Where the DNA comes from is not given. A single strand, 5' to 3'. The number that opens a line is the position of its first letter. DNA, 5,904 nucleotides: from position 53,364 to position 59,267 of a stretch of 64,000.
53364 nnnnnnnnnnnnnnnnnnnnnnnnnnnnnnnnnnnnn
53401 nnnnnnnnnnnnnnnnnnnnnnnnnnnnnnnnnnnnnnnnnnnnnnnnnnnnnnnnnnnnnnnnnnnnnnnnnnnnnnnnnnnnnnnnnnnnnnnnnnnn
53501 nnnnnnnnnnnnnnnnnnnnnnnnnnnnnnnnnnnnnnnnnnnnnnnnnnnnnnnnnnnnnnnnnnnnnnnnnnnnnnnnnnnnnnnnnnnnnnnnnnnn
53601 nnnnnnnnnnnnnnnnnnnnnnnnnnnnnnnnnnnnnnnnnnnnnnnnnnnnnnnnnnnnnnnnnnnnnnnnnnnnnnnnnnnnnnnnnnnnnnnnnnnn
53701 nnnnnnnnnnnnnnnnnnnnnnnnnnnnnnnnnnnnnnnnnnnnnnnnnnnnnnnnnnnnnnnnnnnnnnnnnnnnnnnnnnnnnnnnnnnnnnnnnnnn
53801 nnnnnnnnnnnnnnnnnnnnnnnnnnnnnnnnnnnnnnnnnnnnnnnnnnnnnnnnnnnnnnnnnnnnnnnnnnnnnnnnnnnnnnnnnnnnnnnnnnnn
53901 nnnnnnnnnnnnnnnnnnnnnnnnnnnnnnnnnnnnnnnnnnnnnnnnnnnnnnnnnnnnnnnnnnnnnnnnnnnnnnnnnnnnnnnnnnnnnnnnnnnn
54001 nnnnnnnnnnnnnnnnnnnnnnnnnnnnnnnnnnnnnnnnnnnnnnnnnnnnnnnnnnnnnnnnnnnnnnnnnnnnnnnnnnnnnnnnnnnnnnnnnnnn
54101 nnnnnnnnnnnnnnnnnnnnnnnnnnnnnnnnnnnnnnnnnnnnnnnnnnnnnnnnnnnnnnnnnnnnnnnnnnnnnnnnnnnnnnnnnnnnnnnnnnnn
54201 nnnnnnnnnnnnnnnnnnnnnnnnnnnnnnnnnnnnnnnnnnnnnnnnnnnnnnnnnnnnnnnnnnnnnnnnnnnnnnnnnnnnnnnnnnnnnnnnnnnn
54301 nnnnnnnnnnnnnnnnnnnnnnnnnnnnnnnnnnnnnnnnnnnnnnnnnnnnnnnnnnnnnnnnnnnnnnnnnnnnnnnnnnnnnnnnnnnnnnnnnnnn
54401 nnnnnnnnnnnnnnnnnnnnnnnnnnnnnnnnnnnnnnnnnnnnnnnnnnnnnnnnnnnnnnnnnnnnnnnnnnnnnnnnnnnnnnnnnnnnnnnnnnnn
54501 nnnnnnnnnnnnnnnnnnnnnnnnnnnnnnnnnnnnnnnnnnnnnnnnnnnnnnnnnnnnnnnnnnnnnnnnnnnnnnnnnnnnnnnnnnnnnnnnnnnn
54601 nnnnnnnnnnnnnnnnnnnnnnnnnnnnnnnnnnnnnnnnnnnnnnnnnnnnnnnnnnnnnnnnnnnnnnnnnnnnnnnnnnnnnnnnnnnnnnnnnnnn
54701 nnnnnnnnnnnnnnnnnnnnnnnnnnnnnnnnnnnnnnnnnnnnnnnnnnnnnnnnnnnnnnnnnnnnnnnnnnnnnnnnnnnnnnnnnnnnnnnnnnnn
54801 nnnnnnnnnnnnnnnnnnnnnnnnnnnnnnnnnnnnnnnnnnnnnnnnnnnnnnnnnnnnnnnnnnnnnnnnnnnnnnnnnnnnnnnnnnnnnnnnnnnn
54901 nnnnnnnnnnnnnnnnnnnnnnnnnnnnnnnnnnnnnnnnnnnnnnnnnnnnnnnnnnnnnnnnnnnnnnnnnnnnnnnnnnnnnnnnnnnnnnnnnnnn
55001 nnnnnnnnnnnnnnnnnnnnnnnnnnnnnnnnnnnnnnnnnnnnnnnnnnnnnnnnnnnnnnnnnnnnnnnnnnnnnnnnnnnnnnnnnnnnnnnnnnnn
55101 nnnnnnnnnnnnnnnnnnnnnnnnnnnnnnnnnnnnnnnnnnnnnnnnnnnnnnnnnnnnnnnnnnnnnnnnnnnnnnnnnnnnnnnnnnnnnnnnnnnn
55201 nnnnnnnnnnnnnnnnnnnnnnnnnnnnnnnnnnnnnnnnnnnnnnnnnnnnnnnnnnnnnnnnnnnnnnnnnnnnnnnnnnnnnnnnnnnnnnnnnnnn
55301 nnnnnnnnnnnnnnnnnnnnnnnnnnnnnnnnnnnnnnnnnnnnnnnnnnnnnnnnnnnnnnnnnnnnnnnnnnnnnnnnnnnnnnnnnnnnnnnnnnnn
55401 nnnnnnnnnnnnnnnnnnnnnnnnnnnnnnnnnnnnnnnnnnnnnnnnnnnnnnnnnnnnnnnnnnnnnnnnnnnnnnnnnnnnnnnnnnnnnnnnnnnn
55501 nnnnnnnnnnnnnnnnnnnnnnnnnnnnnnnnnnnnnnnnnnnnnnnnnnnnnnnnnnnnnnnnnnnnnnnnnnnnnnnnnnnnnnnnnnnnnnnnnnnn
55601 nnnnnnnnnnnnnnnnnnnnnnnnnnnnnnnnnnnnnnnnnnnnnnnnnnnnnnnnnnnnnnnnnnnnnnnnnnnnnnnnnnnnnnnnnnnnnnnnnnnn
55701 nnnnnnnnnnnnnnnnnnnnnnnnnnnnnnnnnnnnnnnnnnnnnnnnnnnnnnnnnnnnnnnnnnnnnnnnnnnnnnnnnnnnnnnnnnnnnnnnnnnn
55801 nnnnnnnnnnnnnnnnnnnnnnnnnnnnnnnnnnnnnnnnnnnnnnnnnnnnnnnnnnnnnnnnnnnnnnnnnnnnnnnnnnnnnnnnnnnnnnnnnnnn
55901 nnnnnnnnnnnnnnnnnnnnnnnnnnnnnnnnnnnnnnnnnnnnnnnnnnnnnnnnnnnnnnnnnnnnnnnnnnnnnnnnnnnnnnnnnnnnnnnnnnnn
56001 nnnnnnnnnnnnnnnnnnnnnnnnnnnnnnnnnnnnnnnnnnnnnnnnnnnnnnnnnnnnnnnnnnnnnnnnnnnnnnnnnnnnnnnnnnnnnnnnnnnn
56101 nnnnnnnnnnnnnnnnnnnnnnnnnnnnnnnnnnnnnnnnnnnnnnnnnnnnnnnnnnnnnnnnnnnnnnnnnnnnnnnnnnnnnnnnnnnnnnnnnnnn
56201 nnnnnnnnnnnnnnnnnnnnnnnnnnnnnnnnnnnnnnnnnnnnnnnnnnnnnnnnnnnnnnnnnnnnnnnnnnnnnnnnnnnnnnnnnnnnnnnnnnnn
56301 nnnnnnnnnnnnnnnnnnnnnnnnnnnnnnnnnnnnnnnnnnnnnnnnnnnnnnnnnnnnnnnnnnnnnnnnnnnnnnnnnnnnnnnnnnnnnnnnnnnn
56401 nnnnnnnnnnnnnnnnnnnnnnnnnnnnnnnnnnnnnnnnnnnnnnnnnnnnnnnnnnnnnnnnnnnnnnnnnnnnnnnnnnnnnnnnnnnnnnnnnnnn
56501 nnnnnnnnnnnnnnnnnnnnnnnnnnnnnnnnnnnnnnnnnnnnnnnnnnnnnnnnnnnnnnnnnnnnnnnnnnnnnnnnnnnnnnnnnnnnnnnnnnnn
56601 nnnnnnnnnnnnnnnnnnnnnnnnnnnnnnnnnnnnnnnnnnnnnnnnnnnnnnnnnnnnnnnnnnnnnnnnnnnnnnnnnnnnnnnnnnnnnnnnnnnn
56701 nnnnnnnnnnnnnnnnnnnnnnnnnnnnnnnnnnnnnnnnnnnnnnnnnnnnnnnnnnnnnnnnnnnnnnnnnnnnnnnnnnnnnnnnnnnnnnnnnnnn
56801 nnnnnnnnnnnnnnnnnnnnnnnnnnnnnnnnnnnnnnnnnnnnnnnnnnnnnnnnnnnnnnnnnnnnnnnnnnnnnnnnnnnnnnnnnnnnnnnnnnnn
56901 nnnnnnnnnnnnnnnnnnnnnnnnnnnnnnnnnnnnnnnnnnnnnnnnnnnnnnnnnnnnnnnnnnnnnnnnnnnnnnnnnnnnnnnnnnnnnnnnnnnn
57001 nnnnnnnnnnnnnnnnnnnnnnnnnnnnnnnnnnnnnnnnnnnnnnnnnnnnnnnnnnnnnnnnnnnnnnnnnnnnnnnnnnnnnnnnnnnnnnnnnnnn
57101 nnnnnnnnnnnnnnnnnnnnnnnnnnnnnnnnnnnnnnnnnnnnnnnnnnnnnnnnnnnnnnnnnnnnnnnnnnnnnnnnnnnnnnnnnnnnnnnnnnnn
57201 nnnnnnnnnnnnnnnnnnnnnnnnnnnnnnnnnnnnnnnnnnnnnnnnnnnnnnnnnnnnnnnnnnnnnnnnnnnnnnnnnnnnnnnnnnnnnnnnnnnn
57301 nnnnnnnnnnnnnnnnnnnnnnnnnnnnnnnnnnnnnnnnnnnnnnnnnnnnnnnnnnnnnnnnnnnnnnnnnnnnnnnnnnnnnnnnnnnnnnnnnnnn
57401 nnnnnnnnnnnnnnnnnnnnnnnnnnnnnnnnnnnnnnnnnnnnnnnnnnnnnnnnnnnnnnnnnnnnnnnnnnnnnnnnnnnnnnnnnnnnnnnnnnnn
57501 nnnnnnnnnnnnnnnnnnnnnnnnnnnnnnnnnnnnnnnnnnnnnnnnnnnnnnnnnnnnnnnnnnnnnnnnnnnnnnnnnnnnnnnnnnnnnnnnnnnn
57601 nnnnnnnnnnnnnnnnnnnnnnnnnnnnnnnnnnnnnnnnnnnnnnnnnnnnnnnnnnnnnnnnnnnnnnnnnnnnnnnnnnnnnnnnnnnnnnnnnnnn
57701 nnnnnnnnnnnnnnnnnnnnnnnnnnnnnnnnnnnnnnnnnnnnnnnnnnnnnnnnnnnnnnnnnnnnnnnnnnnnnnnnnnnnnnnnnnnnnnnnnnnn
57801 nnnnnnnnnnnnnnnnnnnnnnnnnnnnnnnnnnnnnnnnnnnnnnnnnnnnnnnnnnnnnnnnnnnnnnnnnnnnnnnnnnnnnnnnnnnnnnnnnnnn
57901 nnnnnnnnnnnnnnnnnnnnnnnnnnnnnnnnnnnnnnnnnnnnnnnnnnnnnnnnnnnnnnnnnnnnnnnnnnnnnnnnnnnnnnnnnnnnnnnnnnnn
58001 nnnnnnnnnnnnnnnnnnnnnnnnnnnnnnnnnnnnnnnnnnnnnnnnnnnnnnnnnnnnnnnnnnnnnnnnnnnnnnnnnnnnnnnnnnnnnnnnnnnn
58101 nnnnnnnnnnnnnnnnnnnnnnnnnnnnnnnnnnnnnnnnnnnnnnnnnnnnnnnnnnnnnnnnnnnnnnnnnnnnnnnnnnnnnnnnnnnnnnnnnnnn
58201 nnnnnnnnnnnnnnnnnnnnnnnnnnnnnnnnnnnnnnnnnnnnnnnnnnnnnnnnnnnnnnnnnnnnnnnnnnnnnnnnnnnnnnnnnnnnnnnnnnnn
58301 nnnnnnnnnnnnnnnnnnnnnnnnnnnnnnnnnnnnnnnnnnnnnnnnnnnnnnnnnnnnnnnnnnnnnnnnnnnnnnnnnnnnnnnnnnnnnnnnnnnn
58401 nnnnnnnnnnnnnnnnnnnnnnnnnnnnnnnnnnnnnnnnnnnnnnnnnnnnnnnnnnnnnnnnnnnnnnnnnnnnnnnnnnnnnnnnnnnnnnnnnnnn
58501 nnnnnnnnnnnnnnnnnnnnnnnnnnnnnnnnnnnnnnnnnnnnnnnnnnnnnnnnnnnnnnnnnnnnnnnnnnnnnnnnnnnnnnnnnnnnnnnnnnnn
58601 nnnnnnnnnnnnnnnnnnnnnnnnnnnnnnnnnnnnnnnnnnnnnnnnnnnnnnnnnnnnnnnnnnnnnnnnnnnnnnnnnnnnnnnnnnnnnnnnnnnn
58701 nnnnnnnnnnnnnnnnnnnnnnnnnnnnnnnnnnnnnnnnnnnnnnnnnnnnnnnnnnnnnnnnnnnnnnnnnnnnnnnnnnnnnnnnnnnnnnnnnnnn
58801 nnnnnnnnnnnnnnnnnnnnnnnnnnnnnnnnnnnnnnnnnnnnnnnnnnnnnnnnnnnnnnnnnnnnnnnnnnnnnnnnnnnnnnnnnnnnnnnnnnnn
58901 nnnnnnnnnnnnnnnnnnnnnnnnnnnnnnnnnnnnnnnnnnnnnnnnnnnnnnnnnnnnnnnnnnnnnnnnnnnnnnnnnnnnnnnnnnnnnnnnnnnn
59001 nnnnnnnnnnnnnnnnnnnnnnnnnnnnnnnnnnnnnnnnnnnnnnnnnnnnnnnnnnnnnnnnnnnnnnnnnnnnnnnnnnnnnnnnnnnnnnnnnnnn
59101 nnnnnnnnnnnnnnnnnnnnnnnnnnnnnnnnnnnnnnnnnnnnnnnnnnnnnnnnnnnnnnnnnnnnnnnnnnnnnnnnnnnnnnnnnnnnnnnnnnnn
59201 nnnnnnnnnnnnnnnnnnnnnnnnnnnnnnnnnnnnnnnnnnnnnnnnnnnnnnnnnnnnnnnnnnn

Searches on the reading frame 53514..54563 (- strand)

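Call 69: search_protein_families(library=pfam, proteins=[window:53514-54563:-], max_evalue=0.00001)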
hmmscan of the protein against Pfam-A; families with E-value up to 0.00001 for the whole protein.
window:53514-54563:- (350 aa): 2 families
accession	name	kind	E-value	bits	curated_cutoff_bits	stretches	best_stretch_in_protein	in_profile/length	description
PF01614.24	IclR_C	-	3.5e-42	144.4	24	1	165-342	2-174/174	Bacterial transcriptional regulator IclR C-terminal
PF09339.16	HTH_IclR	-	6.6e-17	61.5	22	1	97-148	1-52/52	IclR helix-turn-helix domain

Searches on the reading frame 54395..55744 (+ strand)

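Call 69: search_protein_families(library=pfam, proteins=[window:54395-55744:+], max_evalue=0.00001)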
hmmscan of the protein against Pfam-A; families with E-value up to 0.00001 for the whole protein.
window:54395-55744:+ (450 aa): 2 families
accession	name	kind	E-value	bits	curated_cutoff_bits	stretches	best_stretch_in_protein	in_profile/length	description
PF13458.12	Peripla_BP_6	-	3.3e-43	149.1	31.7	1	56-400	1-325/343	Periplasmic binding protein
PF01094.35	ANF_receptor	-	3.6e-06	26.7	25.4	1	98-286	23-204/353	Receptor family ligand binding region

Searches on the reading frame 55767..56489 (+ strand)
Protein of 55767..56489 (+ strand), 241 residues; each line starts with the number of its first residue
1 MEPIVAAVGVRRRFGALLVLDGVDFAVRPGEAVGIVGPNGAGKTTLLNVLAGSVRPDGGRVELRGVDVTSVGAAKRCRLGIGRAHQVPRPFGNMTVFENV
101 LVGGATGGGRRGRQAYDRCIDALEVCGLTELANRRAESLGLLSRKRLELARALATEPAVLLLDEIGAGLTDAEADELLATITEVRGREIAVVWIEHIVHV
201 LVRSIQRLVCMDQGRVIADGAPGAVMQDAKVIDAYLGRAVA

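Call 72: search_protein_families(library=pfam, proteins=[window:55767-56489:+], max_evalue=0.00001)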
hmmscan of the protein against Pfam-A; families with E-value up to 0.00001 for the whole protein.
window:55767-56489:+ (241 aa): 2 families
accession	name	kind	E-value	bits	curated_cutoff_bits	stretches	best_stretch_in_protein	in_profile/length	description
PF00005.33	ABC_tran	-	3.5e-28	99.3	25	1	20-164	1-134/137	ABC transporter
PF12399.14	BCA_ABC_TP_C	-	2.3e-08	33.9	25.5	1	215-240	1-26/27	Branched-chain amino acid ATP-binding cassette transporter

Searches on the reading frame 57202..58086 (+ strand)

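Call 72: search_protein_families(library=pfam, proteins=[window:57202-58086:+], max_evalue=0.00001)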
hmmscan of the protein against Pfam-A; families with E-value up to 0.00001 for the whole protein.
window:57202-58086:+ (295 aa): 1 family
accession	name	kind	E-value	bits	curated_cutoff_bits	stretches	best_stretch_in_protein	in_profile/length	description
PF02653.21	BPD_transp_2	-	9.9e-35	120.4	26.8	1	7-264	2-253/269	Branched-chain amino acid transport system / permease component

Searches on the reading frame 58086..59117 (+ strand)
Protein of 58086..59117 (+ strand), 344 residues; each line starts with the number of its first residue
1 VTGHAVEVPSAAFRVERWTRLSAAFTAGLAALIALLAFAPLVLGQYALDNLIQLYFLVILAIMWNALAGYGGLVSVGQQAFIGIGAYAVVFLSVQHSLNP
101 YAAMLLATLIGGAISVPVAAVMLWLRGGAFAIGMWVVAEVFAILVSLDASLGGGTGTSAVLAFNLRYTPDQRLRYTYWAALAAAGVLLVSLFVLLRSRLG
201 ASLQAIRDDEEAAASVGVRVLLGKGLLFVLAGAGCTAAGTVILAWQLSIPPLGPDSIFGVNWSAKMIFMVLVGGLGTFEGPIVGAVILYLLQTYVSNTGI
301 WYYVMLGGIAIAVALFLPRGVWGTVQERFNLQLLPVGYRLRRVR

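Call 72: search_protein_families(library=pfam, proteins=[window:58086-59117:+], max_evalue=0.00001)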
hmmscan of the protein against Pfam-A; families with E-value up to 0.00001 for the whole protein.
window:58086-59117:+ (344 aa): 1 family
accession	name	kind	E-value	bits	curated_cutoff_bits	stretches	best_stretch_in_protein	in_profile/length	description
PF02653.21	BPD_transp_2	-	4.3e-26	92.1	26.8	1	49-313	4-268/269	Branched-chain amino acid transport system / permease component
